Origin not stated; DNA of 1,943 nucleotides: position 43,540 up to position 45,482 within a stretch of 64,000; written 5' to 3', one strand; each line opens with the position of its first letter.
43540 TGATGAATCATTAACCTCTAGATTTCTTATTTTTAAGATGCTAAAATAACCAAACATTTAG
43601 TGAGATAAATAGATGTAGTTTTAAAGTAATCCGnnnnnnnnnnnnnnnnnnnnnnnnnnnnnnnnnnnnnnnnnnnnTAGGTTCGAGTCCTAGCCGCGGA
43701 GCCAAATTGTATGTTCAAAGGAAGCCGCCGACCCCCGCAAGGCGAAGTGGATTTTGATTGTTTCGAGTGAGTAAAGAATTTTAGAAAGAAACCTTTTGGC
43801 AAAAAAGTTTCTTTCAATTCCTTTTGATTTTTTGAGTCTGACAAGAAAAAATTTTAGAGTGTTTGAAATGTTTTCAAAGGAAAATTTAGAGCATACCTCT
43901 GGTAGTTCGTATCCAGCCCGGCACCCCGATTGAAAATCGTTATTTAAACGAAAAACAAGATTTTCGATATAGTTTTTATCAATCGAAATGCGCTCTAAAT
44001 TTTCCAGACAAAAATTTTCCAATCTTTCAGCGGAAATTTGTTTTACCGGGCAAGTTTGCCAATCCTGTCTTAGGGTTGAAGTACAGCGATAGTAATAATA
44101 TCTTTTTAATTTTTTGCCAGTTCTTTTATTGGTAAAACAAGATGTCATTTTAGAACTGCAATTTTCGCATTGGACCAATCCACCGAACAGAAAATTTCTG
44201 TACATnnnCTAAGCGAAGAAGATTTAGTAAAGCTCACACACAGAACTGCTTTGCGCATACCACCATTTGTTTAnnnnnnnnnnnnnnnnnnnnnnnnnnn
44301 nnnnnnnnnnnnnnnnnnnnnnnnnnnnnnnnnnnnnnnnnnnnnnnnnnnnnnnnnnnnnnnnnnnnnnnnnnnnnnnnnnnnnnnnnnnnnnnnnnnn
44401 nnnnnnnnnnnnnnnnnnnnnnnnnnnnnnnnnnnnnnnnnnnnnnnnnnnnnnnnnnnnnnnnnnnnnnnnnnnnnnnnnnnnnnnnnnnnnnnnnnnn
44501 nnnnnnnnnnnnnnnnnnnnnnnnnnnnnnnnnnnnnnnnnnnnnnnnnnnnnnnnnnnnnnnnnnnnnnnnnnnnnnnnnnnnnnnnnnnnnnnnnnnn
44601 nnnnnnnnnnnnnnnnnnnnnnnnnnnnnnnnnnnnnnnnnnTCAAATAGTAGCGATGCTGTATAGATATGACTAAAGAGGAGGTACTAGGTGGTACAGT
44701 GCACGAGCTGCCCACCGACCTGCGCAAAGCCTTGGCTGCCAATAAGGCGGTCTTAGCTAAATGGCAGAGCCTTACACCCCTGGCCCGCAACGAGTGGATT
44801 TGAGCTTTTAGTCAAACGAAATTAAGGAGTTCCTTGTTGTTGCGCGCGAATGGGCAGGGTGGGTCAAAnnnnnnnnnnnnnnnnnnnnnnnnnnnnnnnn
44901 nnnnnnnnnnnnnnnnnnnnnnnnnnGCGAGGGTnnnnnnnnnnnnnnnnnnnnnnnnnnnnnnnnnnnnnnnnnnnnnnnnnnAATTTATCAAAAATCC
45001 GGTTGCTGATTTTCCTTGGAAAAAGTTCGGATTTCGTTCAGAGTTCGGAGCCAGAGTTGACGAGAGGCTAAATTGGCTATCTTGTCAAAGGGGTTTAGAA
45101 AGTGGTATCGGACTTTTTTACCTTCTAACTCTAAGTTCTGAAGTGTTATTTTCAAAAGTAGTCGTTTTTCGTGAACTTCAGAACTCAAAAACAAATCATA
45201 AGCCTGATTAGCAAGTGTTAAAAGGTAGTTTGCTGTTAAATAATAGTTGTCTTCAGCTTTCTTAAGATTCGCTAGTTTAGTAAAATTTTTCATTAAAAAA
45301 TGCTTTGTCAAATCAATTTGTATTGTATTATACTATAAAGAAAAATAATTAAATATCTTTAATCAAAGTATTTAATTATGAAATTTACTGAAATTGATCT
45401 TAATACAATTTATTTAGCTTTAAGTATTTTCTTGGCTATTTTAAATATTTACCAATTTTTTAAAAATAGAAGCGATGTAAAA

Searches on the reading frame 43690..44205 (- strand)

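Call 26: search_protein_families(library=pfam, proteins=[window:43690-44205:-], max_evalue=0.01)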
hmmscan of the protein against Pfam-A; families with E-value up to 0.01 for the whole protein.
window:43690-44205:- (171 aa): 1 family
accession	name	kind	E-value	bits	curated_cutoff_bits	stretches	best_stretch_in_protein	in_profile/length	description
PF13408.12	Zn_ribbon_recom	-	1.1e-10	42.1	25.3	1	6-70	1-57/58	Recombinase zinc beta ribbon domain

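Call 78: search_protein_families(library=pfam, proteins=[window:43690-44205:-], max_evalue=10)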
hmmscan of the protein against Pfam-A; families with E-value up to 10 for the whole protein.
window:43690-44205:- (171 aa): 1 family
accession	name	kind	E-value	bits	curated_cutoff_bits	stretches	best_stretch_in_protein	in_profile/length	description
PF13408.12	Zn_ribbon_recom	-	1.1e-10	42.1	25.3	1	6-70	1-57/58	Recombinase zinc beta ribbon domain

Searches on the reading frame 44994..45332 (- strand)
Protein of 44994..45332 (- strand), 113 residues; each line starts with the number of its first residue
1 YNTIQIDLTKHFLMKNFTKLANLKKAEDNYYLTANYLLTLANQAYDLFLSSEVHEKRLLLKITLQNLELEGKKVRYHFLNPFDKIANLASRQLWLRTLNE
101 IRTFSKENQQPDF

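Call 78: search_protein_families(library=pfam, proteins=[window:44994-45332:-], max_evalue=10)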
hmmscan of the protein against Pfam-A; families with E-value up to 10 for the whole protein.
window:44994-45332:- (113 aa): 1 family
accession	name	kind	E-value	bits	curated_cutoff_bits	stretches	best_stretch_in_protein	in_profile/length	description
PF06226.18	DUF1007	-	0.16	12.4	27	1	26-97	66-137/211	Protein of unknown function (DUF1007)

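Call 80: search_dna_similar(query=window:44994-45332:-, collection=plasmids, mode=protein, max_evalue=0.01, max_rows=8)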
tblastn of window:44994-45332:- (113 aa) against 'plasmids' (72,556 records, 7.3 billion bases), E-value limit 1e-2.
Records with a match: 1; places in all: 1; records where one place covers at least 80% of the query: 0.
Best place of each record, by identity: <60% 1.
By first word of the organism name: Legionella 1.
By predicted mobility (MOB-suite, as given by PLSDB): mobilizable 1.
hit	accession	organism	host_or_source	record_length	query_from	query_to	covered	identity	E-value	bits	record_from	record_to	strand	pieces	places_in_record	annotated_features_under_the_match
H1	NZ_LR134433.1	Legionella adelaidensis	environmental,Cooling tower water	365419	18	95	69%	35.9%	4e-3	42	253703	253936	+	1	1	recombinase family protein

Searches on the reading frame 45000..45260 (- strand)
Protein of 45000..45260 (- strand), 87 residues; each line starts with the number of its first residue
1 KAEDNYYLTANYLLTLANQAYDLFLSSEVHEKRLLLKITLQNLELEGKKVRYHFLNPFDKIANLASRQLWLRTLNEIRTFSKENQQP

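Call 76: search_dna_similar(query=window:45000-45260:-, collection=phages, mode=protein, max_evalue=0.01, max_rows=10)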
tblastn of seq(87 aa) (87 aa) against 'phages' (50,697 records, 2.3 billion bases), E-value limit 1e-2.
No match.

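Call 78: search_protein_families(library=pfam, proteins=[window:45000-45260:-], max_evalue=10)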
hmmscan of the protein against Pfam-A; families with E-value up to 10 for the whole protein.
seq(87 aa): 1 family
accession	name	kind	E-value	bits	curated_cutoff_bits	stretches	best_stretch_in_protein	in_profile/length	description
PF06226.18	DUF1007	-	0.17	12.3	27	1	9-73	73-137/211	Protein of unknown function (DUF1007)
